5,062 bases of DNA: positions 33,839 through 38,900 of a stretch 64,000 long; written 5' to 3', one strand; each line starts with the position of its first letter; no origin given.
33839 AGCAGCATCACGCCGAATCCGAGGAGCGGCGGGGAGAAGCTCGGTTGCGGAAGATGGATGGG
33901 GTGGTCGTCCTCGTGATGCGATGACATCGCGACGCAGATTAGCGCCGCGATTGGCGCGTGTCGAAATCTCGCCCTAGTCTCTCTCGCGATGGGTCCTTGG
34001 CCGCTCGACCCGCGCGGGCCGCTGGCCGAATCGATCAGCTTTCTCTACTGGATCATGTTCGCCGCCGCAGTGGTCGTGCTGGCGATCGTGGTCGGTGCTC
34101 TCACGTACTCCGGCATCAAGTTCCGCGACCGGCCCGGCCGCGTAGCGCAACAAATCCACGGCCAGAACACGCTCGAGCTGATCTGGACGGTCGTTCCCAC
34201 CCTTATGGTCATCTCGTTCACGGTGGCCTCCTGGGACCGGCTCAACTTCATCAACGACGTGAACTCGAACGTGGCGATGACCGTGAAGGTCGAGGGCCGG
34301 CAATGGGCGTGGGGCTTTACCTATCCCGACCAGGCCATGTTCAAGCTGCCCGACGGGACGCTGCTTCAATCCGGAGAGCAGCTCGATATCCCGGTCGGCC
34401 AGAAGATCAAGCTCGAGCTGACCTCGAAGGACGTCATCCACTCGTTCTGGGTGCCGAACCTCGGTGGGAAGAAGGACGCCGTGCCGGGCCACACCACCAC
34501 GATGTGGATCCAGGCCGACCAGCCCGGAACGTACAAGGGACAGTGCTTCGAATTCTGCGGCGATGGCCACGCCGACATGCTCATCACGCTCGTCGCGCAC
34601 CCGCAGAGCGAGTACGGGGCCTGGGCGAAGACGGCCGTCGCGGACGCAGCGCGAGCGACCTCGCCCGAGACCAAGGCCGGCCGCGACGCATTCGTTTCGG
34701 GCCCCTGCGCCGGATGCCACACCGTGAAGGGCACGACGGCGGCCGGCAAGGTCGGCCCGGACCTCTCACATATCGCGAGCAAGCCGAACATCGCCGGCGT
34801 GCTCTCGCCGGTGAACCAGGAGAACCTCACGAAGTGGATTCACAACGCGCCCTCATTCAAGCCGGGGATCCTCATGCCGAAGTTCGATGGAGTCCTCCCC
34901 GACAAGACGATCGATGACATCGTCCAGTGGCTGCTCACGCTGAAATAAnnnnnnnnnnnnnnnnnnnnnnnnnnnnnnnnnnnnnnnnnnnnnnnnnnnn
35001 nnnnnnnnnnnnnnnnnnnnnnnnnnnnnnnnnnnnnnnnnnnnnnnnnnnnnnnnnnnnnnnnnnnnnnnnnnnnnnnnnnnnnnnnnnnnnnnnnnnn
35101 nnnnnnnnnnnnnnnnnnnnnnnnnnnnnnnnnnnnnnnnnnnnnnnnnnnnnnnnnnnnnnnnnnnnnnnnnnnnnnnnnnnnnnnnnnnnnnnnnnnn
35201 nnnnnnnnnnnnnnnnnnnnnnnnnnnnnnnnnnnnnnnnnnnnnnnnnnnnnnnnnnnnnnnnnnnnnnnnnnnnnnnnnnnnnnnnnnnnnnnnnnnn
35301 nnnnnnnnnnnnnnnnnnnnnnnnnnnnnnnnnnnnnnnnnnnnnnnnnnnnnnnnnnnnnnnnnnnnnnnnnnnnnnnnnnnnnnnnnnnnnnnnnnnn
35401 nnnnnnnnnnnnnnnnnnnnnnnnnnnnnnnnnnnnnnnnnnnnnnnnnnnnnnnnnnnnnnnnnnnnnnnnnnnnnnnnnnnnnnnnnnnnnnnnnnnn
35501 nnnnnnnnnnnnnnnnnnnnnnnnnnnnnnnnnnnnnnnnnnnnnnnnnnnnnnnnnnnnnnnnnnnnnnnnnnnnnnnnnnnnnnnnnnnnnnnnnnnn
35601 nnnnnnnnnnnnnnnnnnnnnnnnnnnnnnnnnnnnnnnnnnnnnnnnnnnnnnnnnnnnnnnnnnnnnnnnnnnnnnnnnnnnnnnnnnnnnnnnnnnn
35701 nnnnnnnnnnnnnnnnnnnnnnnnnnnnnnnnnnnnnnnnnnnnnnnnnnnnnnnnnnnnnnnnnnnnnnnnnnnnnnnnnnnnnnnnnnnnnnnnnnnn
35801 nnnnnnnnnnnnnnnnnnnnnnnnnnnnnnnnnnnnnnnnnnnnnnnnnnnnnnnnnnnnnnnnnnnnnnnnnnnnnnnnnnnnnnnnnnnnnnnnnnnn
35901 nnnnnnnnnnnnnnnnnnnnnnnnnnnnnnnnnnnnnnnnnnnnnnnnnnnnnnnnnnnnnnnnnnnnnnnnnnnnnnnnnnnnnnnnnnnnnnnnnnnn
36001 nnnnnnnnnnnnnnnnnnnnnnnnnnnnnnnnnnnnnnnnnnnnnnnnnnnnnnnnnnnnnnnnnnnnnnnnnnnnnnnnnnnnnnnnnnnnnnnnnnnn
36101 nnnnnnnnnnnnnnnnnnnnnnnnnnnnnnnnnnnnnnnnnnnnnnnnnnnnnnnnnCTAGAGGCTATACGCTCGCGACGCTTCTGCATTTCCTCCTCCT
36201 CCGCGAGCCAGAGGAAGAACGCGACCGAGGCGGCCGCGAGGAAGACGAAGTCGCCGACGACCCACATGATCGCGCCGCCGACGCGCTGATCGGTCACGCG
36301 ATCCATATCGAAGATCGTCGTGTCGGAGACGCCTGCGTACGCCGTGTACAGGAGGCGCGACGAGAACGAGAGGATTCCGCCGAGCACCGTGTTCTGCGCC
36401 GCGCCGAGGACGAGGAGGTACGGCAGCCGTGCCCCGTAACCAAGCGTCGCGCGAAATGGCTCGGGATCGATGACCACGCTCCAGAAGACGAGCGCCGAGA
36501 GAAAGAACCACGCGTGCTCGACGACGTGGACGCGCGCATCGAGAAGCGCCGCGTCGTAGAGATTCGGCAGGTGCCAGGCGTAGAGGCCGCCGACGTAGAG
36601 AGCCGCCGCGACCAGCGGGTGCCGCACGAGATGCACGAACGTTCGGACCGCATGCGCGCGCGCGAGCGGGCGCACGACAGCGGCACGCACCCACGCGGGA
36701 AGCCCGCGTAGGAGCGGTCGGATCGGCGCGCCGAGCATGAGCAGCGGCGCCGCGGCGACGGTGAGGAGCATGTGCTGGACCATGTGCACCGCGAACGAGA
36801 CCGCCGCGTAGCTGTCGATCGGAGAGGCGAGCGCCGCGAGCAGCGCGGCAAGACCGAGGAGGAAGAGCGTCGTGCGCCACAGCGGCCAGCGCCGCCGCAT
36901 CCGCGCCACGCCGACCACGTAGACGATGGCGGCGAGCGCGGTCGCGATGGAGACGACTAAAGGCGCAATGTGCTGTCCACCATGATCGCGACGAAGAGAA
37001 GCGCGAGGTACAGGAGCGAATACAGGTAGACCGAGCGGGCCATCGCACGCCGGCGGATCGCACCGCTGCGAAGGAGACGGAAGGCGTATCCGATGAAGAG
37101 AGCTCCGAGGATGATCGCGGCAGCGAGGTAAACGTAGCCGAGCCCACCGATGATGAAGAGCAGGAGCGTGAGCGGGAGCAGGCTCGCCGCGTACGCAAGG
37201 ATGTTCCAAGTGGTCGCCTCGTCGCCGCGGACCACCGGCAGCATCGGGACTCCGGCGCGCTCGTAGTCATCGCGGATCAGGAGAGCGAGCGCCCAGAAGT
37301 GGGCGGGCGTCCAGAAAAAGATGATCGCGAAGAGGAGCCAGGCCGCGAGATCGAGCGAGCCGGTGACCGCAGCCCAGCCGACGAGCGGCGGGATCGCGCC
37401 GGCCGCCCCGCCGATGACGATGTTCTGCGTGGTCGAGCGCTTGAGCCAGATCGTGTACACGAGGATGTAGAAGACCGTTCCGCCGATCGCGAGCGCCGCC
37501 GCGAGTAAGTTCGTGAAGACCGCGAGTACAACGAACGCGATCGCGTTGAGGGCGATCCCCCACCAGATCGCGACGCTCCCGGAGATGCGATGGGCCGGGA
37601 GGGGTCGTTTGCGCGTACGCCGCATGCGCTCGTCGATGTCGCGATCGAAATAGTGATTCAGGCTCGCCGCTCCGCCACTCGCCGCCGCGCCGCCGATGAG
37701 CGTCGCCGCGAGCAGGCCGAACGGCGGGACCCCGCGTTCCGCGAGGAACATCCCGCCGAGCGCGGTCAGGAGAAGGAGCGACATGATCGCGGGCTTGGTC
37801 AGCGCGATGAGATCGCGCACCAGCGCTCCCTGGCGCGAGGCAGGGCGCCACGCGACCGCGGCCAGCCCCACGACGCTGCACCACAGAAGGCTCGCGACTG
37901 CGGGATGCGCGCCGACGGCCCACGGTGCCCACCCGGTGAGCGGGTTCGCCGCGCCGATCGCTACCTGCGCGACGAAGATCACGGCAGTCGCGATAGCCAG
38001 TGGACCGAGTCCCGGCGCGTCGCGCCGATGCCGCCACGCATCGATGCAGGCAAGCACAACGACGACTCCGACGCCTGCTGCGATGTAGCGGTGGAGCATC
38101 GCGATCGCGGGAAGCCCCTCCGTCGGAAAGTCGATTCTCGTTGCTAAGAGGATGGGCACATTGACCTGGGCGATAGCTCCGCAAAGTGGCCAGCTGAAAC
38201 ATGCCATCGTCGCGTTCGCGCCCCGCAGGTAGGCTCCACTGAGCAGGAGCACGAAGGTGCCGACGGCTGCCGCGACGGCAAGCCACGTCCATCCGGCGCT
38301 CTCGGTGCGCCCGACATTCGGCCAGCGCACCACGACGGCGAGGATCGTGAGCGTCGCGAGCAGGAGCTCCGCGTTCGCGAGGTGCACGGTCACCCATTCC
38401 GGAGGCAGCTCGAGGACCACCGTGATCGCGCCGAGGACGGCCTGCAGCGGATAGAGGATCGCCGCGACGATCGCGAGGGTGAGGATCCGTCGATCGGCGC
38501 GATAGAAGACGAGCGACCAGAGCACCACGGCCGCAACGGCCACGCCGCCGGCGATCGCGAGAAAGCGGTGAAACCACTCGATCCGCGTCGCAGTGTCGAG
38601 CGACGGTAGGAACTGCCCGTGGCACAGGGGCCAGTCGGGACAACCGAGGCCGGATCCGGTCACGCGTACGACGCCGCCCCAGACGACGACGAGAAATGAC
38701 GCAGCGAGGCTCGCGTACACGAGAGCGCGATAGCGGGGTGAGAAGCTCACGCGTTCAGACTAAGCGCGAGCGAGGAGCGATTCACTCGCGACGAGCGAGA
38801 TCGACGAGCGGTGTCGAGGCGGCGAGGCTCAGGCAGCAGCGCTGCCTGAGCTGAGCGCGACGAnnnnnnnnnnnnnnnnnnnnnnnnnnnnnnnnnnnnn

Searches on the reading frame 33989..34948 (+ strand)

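Call 29: search_protein_families(library=pfam, max_evalue=0.001, proteins=[window:33989-34948:+])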
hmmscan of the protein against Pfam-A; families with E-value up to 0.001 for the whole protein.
window:33989-34948:+ (319 aa): 5 families
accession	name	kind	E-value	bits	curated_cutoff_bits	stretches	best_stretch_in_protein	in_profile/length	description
PF00116.26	COX2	-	1.5e-23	83.4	22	1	97-201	1-117/120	Cytochrome C oxidase subunit II, periplasmic domain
PF02790.20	COX2_TM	-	1.5e-09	38.4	22.8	1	11-81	14-85/88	Cytochrome C oxidase subunit II, transmembrane domain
PF00034.26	Cytochrom_C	-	2.2e-08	35.7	21.3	1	229-319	2-90/90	Cytochrome c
PF13473.12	Cupredoxin_1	-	1.4e-06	28.7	27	1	130-186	35-92/104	Cupredoxin-like domain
PF13442.11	Cytochrome_CBB3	-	4.4e-06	27.4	27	1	228-315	3-68/68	Cytochrome C oxidase, cbb3-type, subunit III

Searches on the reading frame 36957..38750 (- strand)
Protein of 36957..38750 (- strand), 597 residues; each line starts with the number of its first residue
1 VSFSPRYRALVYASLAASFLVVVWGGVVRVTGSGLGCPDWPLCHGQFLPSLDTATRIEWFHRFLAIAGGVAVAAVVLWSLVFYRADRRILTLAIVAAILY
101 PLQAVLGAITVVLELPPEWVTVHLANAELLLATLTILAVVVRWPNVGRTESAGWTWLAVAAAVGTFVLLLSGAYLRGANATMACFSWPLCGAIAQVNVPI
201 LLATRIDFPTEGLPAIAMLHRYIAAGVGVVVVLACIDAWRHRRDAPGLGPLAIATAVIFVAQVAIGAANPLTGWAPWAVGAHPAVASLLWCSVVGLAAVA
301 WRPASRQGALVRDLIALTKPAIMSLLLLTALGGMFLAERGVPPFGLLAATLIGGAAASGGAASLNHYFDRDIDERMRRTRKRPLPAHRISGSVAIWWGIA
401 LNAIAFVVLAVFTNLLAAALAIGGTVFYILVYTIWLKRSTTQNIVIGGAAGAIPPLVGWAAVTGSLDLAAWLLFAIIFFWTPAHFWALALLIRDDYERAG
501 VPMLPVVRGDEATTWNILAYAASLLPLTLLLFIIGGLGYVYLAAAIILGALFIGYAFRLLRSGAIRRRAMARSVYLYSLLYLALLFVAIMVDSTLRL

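Call 26: search_protein_families(library=pfam, max_evalue=0.001, proteins=[window:36957-38750:-])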
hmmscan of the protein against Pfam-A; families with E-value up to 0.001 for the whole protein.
window:36957-38750:- (597 aa): 2 families
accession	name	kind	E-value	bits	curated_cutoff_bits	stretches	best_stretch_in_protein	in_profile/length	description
PF01040.23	UbiA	-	4.6e-67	226.4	34.2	1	326-571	1-243/250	UbiA prenyltransferase family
PF02628.20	COX15-CtaA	-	7.4e-38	130.8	29.9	1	10-293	3-321/322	Cytochrome oxidase assembly protein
